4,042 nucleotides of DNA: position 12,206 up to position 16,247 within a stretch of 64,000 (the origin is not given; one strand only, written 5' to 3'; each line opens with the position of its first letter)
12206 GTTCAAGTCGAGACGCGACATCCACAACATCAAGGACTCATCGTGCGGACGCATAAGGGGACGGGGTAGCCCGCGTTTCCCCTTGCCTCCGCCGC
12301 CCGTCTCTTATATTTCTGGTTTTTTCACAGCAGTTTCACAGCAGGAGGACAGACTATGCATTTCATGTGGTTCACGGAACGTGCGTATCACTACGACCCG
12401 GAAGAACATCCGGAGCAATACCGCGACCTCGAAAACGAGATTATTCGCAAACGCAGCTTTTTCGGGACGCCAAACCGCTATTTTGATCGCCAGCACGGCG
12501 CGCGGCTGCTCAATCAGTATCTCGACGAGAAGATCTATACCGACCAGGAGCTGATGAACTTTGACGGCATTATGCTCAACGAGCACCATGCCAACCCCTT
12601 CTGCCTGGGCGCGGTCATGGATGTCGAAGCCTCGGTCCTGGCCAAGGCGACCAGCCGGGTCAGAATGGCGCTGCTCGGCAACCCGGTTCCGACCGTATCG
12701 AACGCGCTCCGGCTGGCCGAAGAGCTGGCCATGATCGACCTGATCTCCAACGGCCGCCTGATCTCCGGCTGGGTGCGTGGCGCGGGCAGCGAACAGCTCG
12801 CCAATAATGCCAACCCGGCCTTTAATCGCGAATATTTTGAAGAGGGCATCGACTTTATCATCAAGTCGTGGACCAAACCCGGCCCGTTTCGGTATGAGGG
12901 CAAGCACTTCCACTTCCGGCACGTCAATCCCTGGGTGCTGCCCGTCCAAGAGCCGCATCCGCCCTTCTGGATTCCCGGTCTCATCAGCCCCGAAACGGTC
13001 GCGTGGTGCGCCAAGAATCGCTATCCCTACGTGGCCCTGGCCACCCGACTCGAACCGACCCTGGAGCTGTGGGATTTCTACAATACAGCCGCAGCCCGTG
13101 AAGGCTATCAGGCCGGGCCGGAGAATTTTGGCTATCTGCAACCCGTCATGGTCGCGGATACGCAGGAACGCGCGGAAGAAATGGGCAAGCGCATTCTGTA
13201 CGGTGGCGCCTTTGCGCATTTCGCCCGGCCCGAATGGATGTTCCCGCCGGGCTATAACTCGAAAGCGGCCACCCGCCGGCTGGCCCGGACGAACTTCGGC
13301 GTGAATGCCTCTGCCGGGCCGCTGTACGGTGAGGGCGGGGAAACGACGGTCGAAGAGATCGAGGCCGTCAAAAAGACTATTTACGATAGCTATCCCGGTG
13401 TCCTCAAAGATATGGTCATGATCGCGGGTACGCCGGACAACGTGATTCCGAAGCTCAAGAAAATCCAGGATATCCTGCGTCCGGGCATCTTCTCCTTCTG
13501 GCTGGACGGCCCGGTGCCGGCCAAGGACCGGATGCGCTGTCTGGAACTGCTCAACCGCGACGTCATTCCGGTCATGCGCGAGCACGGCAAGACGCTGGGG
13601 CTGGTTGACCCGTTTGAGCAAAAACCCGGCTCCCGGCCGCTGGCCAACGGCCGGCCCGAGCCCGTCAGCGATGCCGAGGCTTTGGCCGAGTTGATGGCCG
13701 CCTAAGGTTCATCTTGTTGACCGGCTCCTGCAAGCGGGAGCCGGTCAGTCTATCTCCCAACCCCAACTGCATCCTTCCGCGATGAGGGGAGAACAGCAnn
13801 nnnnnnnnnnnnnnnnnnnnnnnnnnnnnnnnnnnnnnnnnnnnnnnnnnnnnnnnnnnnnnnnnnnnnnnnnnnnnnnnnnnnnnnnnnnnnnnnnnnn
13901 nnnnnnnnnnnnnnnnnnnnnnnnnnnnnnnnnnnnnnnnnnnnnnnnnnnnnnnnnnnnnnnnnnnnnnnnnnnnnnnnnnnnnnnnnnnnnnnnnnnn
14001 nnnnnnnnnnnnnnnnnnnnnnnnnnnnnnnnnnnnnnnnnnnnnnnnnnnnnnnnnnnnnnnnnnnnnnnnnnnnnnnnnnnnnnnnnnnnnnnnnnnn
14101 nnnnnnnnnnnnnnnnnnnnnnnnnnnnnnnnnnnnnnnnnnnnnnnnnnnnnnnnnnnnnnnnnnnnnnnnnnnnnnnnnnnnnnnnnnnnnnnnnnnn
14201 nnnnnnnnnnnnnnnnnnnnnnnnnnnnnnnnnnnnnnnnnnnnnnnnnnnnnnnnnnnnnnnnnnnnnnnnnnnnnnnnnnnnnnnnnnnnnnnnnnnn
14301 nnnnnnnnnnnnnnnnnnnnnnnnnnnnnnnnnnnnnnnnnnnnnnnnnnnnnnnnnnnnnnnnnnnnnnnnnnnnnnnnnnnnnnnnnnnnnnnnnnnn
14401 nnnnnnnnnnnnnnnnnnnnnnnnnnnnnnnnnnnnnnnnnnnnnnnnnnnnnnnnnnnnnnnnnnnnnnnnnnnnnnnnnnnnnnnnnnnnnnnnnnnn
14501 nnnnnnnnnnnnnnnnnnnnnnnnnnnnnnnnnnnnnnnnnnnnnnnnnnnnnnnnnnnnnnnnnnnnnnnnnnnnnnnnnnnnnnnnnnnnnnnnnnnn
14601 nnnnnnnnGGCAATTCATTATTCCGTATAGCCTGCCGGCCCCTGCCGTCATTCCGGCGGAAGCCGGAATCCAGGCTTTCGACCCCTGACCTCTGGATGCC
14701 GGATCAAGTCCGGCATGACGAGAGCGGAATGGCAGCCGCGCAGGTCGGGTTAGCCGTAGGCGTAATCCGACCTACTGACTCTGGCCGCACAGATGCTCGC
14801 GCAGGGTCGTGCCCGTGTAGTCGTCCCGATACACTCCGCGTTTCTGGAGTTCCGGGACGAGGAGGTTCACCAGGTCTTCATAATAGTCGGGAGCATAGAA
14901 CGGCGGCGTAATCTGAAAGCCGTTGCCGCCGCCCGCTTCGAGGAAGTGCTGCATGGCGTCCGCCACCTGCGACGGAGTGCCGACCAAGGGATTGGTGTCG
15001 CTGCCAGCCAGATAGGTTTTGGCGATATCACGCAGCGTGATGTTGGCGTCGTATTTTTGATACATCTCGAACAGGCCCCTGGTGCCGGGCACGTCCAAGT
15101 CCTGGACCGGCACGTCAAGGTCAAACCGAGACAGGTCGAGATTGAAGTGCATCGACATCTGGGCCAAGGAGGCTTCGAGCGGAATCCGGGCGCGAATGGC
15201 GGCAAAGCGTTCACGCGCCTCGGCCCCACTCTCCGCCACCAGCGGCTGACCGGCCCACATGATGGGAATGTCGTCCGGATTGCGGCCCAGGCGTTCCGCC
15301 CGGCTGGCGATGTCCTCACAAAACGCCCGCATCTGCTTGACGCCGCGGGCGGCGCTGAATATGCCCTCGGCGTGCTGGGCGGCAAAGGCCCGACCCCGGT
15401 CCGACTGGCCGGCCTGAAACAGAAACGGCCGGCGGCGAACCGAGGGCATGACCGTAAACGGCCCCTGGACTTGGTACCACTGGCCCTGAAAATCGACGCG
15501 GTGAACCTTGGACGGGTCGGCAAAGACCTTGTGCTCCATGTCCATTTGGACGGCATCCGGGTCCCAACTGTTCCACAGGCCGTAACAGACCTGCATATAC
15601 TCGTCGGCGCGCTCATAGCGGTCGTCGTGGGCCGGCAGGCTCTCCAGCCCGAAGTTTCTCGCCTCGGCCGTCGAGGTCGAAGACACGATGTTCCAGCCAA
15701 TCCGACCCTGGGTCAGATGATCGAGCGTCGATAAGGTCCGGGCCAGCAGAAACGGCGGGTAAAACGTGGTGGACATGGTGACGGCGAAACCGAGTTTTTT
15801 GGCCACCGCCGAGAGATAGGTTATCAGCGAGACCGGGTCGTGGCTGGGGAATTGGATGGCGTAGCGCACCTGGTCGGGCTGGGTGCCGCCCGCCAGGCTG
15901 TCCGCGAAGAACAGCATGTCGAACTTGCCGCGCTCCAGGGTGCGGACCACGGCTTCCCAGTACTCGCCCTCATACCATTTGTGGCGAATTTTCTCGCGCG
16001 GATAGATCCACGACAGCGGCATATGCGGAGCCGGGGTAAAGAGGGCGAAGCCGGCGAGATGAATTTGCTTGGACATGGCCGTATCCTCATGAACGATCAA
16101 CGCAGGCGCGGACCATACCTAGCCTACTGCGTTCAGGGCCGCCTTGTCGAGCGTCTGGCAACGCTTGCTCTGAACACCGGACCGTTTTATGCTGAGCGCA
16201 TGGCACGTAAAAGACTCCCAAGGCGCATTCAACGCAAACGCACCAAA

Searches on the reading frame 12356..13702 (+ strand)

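Call 19: search_protein_families(library=padloc, proteins=[window:12356-13702:+], max_evalue=1)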
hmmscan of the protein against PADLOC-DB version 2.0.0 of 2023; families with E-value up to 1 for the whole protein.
window:12356-13702:+ (449 aa): 1 family
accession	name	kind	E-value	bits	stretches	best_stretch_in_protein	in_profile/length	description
PDLC01078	C3a156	-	1.3e-07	29.5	1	67-207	26-150/268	oxidoreductase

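Call 20: search_protein_families(library=pfam, proteins=[window:12356-13702:+], max_evalue=0.1)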
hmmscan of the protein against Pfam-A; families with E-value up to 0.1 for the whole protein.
window:12356-13702:+ (449 aa): 1 family
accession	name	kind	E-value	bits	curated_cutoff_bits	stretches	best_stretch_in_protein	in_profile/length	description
PF00296.26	Bac_luciferase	-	3.4e-27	96.1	27.9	1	69-296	37-250/314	Luciferase-like monooxygenase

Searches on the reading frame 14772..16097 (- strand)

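Call 72: search_protein_families(library=pfam, proteins=[window:14772-16097:-], max_evalue=0.01)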
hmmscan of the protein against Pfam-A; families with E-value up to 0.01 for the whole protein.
window:14772-16097:- (441 aa): 1 family
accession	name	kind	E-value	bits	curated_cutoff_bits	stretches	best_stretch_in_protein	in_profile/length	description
PF00296.26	Bac_luciferase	-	9.8e-46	157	27.9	1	46-389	24-311/314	Luciferase-like monooxygenase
